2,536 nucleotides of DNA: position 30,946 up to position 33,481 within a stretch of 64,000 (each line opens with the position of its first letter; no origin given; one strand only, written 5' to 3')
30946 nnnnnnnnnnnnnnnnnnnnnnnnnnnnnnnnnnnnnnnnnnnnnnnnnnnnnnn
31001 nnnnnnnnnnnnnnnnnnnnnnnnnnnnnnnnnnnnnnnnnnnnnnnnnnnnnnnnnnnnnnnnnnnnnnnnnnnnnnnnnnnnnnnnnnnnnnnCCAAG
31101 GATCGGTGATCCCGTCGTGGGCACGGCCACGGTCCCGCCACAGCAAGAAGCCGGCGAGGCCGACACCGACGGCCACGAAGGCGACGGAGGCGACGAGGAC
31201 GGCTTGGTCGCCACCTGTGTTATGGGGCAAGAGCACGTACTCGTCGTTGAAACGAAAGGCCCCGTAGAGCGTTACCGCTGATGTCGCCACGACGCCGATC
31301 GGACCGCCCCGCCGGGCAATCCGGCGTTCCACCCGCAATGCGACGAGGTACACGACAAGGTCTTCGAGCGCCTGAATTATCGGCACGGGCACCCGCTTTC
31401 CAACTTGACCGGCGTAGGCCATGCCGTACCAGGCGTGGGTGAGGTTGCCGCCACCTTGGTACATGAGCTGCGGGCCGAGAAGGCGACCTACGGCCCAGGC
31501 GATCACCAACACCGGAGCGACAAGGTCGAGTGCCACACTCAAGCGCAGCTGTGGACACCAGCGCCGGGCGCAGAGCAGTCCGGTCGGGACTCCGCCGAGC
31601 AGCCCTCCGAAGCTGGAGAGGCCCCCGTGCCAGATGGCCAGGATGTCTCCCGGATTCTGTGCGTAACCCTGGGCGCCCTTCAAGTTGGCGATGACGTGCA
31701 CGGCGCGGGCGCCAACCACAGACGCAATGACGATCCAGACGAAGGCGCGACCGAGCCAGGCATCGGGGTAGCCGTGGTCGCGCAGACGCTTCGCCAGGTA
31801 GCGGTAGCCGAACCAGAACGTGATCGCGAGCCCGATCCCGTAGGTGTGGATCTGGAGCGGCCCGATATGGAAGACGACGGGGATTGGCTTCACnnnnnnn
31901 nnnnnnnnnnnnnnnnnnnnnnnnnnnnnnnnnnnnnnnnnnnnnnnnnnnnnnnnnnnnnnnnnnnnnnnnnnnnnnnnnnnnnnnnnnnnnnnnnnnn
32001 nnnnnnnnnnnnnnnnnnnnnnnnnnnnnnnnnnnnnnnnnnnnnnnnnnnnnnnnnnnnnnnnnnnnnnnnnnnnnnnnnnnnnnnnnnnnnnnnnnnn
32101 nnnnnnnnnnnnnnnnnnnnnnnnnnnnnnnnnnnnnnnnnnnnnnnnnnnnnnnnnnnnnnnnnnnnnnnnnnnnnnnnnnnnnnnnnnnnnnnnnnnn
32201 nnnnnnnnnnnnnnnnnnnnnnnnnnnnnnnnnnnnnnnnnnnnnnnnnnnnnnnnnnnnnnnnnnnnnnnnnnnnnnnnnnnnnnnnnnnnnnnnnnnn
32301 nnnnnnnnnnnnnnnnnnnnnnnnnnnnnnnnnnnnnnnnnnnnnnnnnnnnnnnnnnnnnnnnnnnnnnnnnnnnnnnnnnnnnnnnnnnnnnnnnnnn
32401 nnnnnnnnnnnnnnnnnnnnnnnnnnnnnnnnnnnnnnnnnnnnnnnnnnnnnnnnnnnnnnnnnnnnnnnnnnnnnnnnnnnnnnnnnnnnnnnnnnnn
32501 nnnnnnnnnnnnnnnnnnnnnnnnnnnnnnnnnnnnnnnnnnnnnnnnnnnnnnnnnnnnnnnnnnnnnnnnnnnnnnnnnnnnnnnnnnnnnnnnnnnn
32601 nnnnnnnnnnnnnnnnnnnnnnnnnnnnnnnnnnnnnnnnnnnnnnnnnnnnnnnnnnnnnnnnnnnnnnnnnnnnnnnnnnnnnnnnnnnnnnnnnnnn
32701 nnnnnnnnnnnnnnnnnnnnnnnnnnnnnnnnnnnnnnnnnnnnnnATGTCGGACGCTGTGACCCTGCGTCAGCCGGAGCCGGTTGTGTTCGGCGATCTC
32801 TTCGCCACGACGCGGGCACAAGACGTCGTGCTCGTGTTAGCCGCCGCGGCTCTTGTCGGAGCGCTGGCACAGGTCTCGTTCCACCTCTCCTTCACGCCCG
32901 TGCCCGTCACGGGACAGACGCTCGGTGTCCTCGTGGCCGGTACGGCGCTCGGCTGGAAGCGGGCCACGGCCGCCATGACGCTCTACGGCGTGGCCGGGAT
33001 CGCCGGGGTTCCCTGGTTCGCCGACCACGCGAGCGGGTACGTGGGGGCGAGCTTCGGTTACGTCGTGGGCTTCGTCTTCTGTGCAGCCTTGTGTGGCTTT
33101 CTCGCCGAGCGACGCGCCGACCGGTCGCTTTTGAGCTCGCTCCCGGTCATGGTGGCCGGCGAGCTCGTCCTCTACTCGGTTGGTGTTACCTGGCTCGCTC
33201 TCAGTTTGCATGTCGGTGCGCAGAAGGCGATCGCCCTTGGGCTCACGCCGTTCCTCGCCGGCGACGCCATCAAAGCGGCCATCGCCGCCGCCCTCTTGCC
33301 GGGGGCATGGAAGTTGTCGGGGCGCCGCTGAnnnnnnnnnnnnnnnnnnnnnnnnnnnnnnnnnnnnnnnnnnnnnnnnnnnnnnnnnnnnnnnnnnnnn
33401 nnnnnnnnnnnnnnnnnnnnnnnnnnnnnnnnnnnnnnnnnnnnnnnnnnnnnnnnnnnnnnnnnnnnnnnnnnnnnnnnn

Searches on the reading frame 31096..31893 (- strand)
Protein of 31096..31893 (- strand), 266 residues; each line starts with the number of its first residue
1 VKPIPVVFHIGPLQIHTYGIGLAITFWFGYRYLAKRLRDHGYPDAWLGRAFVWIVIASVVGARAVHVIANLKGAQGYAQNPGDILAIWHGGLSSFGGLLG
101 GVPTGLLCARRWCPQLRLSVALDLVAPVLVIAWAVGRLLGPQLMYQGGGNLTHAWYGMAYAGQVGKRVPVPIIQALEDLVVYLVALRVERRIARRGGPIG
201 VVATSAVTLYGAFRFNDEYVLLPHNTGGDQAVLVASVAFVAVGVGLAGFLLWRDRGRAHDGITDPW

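Call 22: find_related_loci(query=window:31096-31893:-, collection=genome_contigs, flank=6000)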
Query seq(266 aa) (266 aa) in genome_contigs; peptide patterns used: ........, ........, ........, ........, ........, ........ (x = any residue, [..] = any of these).
159 stretches matched a pattern; 66 encode a relative of the query (tblastn E <= 1e-3); 66 distinct loci.
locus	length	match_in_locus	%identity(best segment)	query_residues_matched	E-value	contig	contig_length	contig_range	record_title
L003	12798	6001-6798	88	1-266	3e-156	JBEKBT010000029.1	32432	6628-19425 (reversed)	MAG: Acidimicrobiales bacterium isolate SPRUCE 142 SPRUCE_142_29, whole genome shotgun sequence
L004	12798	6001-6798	85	1-266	8e-154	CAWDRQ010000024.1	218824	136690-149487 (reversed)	MAG: uncultured Acidimicrobiaceae bacterium isolate MFD04492.bin.2.153 genome assembly, contig: contig_7917, whole genom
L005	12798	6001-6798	88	1-266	9e-154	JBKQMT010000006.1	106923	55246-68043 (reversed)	MAG: Acidimicrobiales bacterium isolate LABRr1A1B1C__bin_78 LABRr1A1B1C_000000012711, whole genome shotgun sequence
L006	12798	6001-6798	87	1-266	3e-153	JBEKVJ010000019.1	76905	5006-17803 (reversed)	MAG: Acidimicrobiales bacterium isolate SPRUCE 601 SPRUCE_601_19, whole genome shotgun sequence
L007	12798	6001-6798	86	1-266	2e-153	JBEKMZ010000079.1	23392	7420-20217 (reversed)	MAG: Acidimicrobiales bacterium isolate SPRUCE 405 SPRUCE_405_79, whole genome shotgun sequence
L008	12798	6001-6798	86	1-266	4e-153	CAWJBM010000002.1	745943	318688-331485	MAG: uncultured Acidimicrobiaceae bacterium isolate MFD04492.bin.1.127 genome assembly, contig: contig_8096, whole genom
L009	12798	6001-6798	86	1-266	3e-152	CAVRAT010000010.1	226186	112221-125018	MAG: uncultured Acidimicrobiaceae bacterium isolate MFD04492.bin.2.85 genome assembly, contig: contig_7993, whole genome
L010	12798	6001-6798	86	1-266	3e-152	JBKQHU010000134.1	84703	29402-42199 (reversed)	MAG: Acidimicrobiales bacterium isolate BAr1A1B1C__bin_122 BAr1A1B1C_000000308661, whole genome shotgun sequence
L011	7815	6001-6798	84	1-266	8e-152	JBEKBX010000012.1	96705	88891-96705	MAG: Acidimicrobiales bacterium isolate SPRUCE 146 SPRUCE_146_12, whole genome shotgun sequence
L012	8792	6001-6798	85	1-266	7e-151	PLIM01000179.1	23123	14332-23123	MAG: Acidimicrobiaceae bacterium isolate bog_560 73.20110800_S1D.17_contig_2120, whole genome shotgun sequence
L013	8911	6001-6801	85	1-266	2e-149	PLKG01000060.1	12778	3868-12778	MAG: Acidimicrobiaceae bacterium isolate bog_808 73.20120800_S1D.7_contig_4108, whole genome shotgun sequence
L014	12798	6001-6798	83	1-266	4e-148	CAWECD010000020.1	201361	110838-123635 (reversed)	MAG: uncultured Acidimicrobiaceae bacterium isolate MFD04492.bin.2.88 genome assembly, contig: contig_8397, whole genome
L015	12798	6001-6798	85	1-266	2e-142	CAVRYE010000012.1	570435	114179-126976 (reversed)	MAG: uncultured Acidimicrobiaceae bacterium isolate MFD04780.bin.1.197 genome assembly, contig: contig_300, whole genome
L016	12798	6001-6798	80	1-266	2e-141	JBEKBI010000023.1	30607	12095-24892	MAG: Acidimicrobiales bacterium isolate SPRUCE 132 SPRUCE_132_23, whole genome shotgun sequence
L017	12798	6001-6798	79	1-266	8e-134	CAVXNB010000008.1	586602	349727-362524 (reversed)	MAG: uncultured Acidimicrobiaceae bacterium isolate MFD00731.bin.2.220 genome assembly, contig: contig_7305, whole genom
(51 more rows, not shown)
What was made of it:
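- Tried and rejected: Relatives were reached instead through Lgt synteny (call 22).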

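Call 32: search_protein_families(library=pfam, proteins=[L008:7904-9718:-, L015:7426-9129:-, L004:7161-7760:-, L008:7192-7752:-], max_evalue=0.01)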
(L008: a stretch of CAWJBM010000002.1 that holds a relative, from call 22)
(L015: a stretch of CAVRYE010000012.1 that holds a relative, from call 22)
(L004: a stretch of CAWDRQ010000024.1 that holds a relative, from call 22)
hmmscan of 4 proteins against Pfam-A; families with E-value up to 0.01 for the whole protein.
L008:7904-9718:- (604 aa): 2 families
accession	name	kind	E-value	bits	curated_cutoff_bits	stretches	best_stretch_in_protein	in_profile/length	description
PF02156.21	Glyco_hydro_26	-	1.2e-10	41.7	20.2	1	424-536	154-262/311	Glycosyl hydrolase family 26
PF02095.21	Extensin_1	-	0.0084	16.4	105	1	179-319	22-162/171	Extensin-like protein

L015:7426-9129:- (567 aa): 1 family
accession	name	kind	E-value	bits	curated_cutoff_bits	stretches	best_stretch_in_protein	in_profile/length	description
PF02156.21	Glyco_hydro_26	-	6.8e-12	45.8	20.2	1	387-471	154-238/311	Glycosyl hydrolase family 26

L004:7161-7760:- (199 aa): 0 families

L008:7192-7752:- (186 aa): 0 families

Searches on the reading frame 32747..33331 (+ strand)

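Call 6: search_protein_families(library=pfam, proteins=[window:32747-33331:+], max_evalue=0.01)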
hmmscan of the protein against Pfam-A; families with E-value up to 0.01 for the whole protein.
window:32747-33331:+ (194 aa): 2 families
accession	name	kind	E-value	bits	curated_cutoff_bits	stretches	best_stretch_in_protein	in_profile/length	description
PF02632.19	BioY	-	8.6e-36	123.4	25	1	49-189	1-140/140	BioY family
PF12822.12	ECF_trnsprt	-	0.00028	21.4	30.7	1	31-185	3-166/169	ECF transporter, substrate-specific component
